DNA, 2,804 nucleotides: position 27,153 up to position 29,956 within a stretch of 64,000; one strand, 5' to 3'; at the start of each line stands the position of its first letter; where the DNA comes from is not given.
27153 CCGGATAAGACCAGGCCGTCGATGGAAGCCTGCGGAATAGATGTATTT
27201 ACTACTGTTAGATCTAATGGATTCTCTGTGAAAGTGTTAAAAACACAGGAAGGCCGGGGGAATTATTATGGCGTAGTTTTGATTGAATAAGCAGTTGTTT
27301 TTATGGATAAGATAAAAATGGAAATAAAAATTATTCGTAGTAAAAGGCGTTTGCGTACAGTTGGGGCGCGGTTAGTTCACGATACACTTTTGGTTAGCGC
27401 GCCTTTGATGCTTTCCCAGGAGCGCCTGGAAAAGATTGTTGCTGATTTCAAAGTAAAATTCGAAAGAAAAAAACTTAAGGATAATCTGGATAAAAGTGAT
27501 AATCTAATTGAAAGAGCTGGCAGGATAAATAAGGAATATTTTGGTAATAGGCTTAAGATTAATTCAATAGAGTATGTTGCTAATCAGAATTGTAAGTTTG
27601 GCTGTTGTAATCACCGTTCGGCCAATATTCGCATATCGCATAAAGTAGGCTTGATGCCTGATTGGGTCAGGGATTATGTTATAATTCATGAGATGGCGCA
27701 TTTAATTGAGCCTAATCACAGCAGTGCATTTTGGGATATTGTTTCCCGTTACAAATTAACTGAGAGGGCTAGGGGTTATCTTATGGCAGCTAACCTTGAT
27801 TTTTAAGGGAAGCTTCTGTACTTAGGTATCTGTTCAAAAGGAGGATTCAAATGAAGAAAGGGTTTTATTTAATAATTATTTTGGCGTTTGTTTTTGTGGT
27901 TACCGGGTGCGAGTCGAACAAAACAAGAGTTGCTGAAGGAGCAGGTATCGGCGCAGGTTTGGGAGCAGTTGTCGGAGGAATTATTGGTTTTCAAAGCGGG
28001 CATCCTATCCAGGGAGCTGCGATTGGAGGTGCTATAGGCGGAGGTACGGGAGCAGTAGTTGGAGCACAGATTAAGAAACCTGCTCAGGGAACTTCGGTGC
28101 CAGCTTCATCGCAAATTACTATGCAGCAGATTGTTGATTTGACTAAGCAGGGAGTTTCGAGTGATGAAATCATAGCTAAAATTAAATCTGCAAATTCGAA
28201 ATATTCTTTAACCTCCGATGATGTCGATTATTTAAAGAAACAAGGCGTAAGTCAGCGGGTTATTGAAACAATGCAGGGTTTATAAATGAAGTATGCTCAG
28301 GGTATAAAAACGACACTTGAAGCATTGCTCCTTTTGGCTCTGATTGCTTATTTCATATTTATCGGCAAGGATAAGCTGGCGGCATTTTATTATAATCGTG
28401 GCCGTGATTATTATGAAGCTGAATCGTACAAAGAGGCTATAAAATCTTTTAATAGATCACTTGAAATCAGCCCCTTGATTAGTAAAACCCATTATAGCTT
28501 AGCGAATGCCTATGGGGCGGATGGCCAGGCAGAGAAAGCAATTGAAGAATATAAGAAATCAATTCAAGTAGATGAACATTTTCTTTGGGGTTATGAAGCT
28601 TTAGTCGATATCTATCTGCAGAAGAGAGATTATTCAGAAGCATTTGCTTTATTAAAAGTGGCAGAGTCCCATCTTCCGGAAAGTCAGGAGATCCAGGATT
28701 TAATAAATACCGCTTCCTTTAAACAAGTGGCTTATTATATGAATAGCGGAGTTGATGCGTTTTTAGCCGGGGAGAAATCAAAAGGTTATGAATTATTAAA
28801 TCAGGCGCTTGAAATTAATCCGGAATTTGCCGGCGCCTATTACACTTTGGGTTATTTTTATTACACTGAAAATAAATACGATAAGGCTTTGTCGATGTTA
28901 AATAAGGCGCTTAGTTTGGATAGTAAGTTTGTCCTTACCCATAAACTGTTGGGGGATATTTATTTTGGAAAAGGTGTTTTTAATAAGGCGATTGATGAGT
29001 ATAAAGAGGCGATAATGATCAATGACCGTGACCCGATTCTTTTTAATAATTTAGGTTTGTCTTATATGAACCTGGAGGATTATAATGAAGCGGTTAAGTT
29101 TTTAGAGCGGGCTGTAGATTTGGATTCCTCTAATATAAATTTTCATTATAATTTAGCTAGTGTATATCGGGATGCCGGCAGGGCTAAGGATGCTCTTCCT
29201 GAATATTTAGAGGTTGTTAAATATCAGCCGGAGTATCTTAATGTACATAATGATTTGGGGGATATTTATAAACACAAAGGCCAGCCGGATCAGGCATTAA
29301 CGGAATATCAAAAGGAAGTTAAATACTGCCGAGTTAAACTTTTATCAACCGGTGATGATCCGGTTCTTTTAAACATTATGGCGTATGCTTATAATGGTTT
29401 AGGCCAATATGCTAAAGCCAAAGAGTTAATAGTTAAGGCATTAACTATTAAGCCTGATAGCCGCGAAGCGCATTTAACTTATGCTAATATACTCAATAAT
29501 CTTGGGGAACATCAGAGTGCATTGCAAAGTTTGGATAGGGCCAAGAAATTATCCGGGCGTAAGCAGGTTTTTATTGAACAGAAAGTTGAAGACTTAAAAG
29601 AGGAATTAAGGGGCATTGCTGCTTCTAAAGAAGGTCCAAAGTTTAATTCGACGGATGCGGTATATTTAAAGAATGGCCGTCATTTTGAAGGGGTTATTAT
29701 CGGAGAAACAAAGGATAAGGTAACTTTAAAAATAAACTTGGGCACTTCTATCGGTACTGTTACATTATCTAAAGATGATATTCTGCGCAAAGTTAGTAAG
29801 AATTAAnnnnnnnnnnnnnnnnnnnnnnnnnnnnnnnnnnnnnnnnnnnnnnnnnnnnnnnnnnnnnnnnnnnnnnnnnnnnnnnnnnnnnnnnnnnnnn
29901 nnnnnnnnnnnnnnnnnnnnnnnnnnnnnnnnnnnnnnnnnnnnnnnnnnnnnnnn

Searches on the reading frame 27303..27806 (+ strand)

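Call 21: search_protein_families(library=pfam, proteins=[window:27303-27806:+])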
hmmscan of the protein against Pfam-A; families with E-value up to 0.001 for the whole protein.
window:27303-27806:+ (167 aa): 2 families
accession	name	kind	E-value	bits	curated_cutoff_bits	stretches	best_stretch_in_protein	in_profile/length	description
PF01863.23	YgjP-like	-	5e-18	66.3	26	1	92-150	136-193/207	YgjP-like, metallopeptidase domain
PF10263.15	SprT-like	-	6.2e-05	23.2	25.6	1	74-135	7-73/108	SprT-like family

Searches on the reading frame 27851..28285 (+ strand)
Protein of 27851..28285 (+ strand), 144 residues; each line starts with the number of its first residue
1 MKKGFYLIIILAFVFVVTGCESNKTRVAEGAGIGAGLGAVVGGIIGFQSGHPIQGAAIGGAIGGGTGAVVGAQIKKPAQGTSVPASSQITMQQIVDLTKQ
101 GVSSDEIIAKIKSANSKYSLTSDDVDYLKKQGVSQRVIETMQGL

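Call 21: search_protein_families(library=pfam, proteins=[window:27851-28285:+])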
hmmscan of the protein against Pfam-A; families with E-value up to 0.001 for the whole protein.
window:27851-28285:+ (144 aa): 2 families
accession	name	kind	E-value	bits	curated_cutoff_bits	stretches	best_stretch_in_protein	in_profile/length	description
PF13441.11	Gly-zipper_YMGG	-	3.6e-08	33.4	28.9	1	26-73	2-45/45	YMGG-like Gly-zipper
PF13488.11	Gly-zipper_Omp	-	4.2e-07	30.2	25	1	33-76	1-44/46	Glycine zipper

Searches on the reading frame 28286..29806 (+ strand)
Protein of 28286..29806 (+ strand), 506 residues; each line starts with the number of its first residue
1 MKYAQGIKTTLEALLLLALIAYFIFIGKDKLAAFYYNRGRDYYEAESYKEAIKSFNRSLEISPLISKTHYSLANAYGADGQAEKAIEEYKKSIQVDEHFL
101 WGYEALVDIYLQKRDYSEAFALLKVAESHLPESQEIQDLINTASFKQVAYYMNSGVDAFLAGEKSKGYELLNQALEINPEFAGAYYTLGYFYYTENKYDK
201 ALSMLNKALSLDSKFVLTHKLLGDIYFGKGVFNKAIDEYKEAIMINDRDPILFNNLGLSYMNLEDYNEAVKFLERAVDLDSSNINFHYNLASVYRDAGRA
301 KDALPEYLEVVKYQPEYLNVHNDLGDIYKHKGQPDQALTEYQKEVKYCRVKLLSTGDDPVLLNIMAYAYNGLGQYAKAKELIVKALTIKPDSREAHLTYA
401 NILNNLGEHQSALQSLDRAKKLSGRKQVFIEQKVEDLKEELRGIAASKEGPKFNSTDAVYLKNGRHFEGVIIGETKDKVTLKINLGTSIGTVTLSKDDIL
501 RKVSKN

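Call 21: search_protein_families(library=pfam, proteins=[window:28286-29806:+])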
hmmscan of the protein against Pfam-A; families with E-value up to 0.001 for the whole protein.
window:28286-29806:+ (506 aa): 34 families (the best 25 are shown)
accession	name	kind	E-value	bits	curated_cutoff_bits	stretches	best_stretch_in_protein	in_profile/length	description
PF07719.23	TPR_2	-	5.9e-49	160.6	27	3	252-283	3-34/34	Tetratricopeptide repeat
PF00515.34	TPR_1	-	4.2e-47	156.6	27.8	4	252-283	3-34/34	Tetratricopeptide repeat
PF13181.12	TPR_8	-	1.8e-41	137.2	25.7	2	253-283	4-34/34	Tetratricopeptide repeat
PF13414.12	TPR_11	-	2.8e-40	136.2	26.8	6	223-262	1-40/42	TPR repeat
PF14559.12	TPR_19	-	8.9e-34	116.1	25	5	373-420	5-52/68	Tetratricopeptide repeat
PF13424.12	TPR_12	-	1.6e-31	108.8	30.1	4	32-97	3-76/77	Tetratricopeptide repeat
PF13431.12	TPR_17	-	2e-31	106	24.4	1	170-202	1-33/34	Tetratricopeptide repeat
PF13428.12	TPR_14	-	2.9e-28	95.9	23.5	1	361-401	3-43/44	Tetratricopeptide repeat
PF13432.12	TPR_16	-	3.5e-27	94.9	32.7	1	288-343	1-56/65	Tetratricopeptide repeat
PF12895.13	ANAPC3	-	8.6e-16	58.4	27.2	1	256-304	29-76/82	Anaphase-promoting complex, cyclosome, subunit 3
PF13176.12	TPR_7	-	1.3e-15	56.5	27.9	0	254-280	3-31/36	Tetratricopeptide repeat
PF13374.12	TPR_10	-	3.4e-15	55.9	27.5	1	254-278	6-30/42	Tetratricopeptide repeat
PF12569.14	NatA_aux_su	-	6.9e-13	48.8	33.3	1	363-424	196-257/515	N-terminal acetyltransferase A, auxiliary subunit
PF23914.1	TPR_CcmH_CycH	-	1.2e-12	48.4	42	0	350-414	41-105/158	Cytochrome c-type biogenesis protein H TPR domain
PF25063.1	ARM_TT21_C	-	2.9e-11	44.1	35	0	179-247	92-160/209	Tetratricopeptide repeat protein 21 C-terminal ARM domain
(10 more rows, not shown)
